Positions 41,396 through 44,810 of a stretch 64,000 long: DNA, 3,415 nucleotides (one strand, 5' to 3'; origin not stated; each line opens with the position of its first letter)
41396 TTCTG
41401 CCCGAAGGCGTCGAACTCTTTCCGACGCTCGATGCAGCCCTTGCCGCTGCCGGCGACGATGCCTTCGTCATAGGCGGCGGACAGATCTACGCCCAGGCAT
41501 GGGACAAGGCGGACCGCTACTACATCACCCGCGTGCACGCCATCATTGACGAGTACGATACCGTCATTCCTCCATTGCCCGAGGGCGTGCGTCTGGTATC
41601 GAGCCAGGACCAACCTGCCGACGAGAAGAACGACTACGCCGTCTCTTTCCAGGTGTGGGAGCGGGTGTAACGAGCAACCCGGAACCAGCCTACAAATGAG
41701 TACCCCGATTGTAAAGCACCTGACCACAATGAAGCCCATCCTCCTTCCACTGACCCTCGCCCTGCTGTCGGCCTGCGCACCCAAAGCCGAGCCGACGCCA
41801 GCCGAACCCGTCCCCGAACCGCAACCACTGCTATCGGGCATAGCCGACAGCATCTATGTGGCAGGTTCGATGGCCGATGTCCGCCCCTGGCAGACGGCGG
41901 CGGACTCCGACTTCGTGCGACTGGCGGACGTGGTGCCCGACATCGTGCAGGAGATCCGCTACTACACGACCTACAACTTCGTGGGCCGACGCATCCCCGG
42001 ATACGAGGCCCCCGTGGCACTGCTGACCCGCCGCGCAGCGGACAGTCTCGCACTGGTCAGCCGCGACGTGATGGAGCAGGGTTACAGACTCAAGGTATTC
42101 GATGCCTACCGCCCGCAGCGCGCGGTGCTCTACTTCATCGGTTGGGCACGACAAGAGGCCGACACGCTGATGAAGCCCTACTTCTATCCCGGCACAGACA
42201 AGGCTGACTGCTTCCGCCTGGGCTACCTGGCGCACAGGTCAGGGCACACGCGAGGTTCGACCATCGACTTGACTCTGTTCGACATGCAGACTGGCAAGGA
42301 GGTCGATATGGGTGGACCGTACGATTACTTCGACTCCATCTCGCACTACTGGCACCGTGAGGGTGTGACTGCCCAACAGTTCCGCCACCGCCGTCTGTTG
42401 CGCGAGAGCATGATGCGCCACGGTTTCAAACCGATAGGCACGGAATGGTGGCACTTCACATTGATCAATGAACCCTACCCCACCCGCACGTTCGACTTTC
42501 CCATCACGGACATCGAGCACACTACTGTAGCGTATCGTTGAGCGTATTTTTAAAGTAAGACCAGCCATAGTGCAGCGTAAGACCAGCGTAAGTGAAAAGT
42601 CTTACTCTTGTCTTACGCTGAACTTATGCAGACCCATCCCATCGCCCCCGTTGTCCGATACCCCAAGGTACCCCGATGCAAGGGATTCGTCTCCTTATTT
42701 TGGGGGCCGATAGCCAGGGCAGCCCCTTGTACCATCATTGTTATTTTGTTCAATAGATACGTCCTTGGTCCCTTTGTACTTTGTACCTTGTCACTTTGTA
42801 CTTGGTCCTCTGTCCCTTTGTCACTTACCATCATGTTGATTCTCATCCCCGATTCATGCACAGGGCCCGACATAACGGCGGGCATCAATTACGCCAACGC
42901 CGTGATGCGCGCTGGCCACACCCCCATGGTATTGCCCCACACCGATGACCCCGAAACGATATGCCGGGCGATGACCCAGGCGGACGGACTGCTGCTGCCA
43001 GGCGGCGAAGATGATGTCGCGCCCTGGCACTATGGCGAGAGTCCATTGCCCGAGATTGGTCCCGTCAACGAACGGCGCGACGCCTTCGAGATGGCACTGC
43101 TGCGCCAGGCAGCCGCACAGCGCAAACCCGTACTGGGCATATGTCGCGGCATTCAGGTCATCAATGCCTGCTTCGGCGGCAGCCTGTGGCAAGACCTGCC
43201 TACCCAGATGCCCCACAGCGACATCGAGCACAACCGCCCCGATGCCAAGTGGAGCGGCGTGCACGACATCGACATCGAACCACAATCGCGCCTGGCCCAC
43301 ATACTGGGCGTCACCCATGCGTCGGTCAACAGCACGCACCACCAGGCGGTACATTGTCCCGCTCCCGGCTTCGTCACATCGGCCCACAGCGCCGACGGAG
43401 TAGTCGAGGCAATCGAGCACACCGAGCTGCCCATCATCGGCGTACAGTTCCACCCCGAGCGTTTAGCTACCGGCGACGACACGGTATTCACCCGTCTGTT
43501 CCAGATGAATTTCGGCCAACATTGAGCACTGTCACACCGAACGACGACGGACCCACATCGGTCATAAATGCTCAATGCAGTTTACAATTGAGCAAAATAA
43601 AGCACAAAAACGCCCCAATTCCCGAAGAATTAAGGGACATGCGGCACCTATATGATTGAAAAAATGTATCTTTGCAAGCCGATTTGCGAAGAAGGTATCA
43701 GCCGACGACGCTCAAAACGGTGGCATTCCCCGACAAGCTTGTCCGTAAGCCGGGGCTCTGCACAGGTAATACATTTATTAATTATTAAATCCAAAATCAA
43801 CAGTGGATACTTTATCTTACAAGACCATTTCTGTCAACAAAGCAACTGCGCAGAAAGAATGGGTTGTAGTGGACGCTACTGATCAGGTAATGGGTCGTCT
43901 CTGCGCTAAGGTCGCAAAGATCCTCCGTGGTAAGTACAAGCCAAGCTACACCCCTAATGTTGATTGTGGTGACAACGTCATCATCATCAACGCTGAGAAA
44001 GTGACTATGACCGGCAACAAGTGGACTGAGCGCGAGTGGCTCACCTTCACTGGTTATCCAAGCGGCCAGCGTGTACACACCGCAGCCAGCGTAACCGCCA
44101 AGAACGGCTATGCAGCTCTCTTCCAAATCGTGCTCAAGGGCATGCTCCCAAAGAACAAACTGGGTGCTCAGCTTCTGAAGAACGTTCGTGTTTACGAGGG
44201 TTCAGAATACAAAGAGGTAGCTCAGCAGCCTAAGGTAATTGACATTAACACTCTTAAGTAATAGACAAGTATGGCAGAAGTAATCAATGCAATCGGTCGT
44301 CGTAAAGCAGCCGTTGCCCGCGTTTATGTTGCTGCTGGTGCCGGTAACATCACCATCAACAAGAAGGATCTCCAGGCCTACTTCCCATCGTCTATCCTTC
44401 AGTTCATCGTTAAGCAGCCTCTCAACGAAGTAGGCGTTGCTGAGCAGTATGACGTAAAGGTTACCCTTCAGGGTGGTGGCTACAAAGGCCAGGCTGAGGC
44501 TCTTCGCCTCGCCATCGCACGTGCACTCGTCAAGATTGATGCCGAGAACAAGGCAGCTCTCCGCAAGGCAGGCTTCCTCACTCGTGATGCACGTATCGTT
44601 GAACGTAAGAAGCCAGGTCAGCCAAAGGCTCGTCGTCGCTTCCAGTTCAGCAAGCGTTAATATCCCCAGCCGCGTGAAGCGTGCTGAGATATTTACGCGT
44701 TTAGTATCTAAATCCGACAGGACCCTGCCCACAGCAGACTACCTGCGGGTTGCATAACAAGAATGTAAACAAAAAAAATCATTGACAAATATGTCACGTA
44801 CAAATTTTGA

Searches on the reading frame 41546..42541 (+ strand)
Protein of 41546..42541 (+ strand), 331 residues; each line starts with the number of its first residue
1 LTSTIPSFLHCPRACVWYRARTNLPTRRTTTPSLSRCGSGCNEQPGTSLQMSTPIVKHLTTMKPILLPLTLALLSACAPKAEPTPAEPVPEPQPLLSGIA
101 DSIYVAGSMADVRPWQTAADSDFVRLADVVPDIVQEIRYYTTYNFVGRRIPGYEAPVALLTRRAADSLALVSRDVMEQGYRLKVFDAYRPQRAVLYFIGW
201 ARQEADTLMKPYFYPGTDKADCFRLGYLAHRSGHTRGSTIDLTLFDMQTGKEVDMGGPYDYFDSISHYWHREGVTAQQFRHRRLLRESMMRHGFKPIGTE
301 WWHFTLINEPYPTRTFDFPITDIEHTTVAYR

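Call 18: search_protein_families(library=pfam, proteins=[window:41546-42541:+])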
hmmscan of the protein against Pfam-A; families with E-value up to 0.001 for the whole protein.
window:41546-42541:+ (331 aa): 1 family
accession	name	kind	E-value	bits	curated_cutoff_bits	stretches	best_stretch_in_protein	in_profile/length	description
PF01427.22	Peptidase_M15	-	4.7e-36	124.9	27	1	122-319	4-197/199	D-ala-D-ala dipeptidase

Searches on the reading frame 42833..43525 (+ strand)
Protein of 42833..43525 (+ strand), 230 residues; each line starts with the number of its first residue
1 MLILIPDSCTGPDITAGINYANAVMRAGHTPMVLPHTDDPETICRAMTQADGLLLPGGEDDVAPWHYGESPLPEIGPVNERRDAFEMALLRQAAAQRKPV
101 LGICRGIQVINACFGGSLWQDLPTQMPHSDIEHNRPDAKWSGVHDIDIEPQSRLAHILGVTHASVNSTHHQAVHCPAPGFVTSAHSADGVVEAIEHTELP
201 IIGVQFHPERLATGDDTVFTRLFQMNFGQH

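Call 18: search_protein_families(library=pfam, proteins=[window:42833-43525:+])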
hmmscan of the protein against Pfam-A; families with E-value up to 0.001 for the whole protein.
window:42833-43525:+ (230 aa): 2 families
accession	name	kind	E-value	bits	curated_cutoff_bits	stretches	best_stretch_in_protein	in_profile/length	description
PF07722.19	Peptidase_C26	-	1.7e-60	204.9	20.5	1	19-209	28-219/219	Peptidase C26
PF00117.34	GATase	-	3.5e-21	76.2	22.8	1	19-223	12-186/190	Glutamine amidotransferase class-I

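Call 77: find_homologous_proteins(query=window:42833-43525:+, max_evalue=1e-40)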
Query window:42833-43525:+ (230 aa): 564 proteins with E <= 1e-40 among 7195 candidates; the best 120 are listed.
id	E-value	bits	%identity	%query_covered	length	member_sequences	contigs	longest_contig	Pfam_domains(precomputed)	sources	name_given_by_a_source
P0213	2.5e-143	494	93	100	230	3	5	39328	PF07722.20,PF00117.35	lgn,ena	-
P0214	6.1e-97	342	69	99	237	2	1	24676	PF07722.20,PF00117.35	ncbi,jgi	jgi:putative glutamine amidotransferase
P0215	1.3e-96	341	69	99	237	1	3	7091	PF07722.20,PF00117.35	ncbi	-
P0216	3.3e-96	340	68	99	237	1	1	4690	PF07722.20,PF00117.35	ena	-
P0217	1.7e-95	337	68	99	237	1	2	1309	PF07722.20,PF00117.35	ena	-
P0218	6.0e-95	336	68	99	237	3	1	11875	PF07722.20,PF00117.35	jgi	jgi:putative glutamine amidotransferase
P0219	6.1e-95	336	67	99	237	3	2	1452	PF07722.20,PF00117.35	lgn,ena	-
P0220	7.4e-94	332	68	99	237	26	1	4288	PF07722.20,PF00117.35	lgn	-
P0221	5.2e-92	326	63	97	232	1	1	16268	PF07722.20,PF00117.35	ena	-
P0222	3.7e-91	323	65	98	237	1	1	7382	PF07722.20,PF00117.35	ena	-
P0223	2.5e-89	317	66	92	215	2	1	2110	PF07722.20,PF00117.35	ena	-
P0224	1.7e-83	298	61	99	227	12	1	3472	PF07722.20,PF00117.35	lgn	-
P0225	8.0e-83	296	61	97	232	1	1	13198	PF07722.20,PF00117.35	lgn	-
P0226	1.2e-81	292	60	97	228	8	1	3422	PF07722.20,PF00117.35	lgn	-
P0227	2.1e-80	288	61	97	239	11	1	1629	PF07722.20,PF00117.35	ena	-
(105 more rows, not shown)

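Call 78: find_encoding_contigs(protein=P0213, flank=10000, max_places=3)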
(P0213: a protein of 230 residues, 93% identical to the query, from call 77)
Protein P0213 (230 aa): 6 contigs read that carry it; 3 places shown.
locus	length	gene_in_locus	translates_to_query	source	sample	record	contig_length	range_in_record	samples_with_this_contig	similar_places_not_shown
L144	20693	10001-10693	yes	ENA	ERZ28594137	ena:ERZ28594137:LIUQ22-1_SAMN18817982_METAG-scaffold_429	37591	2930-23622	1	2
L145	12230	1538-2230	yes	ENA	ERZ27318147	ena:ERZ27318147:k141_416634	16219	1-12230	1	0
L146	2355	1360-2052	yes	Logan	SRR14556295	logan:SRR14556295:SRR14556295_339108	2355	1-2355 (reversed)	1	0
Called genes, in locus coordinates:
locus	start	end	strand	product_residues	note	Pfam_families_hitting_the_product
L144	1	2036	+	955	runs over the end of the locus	PF02574:S-methyl_trans, PF02607:B12-binding_2, PF02310:B12-binding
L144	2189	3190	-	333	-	PF13310:Virulence_RhuM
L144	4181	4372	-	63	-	-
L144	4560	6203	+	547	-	PF00474:SSF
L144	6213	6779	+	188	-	-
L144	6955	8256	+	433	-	PF17785:PUA_3, PF10672:Methyltrans_SAM, PF02475:TRM5-TYW2_MTfase (weak)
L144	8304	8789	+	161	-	-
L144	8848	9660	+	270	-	PF01427:Peptidase_M15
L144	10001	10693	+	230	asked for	PF00117:GATase, PF07722:Peptidase_C26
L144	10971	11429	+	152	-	PF00572:Ribosomal_L13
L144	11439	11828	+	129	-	PF00380:Ribosomal_S9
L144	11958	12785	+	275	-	PF00318:Ribosomal_S2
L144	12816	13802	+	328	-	PF00889:EF_TS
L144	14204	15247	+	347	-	-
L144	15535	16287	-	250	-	PF16270:DUF4923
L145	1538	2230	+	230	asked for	PF00117:GATase, PF07722:Peptidase_C26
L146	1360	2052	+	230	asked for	PF00117:GATase, PF07722:Peptidase_C26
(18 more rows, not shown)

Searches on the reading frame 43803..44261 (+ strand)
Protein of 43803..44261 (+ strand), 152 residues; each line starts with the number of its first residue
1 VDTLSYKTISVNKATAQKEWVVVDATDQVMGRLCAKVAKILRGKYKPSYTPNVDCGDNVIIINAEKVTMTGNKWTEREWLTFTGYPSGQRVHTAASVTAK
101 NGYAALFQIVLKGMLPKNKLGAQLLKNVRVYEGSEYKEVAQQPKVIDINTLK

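Call 74: search_protein_families(library=pfam, proteins=[window:43803-44261:+], max_evalue=0.00001)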
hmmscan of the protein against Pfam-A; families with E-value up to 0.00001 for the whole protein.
window:43803-44261:+ (152 aa): 1 family
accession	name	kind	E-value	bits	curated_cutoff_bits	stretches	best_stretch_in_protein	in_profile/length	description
PF00572.24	Ribosomal_L13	-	5.8e-40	136.5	23.8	1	18-136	1-118/119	Ribosomal protein L13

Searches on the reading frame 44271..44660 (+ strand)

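Call 74: search_protein_families(library=pfam, proteins=[window:44271-44660:+], max_evalue=0.00001)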
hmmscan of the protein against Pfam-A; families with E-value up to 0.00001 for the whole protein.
window:44271-44660:+ (129 aa): 1 family
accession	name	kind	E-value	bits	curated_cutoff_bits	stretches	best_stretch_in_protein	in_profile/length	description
PF00380.25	Ribosomal_S9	-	3.7e-47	160.2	22.5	1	9-129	1-121/121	Ribosomal protein S9/S16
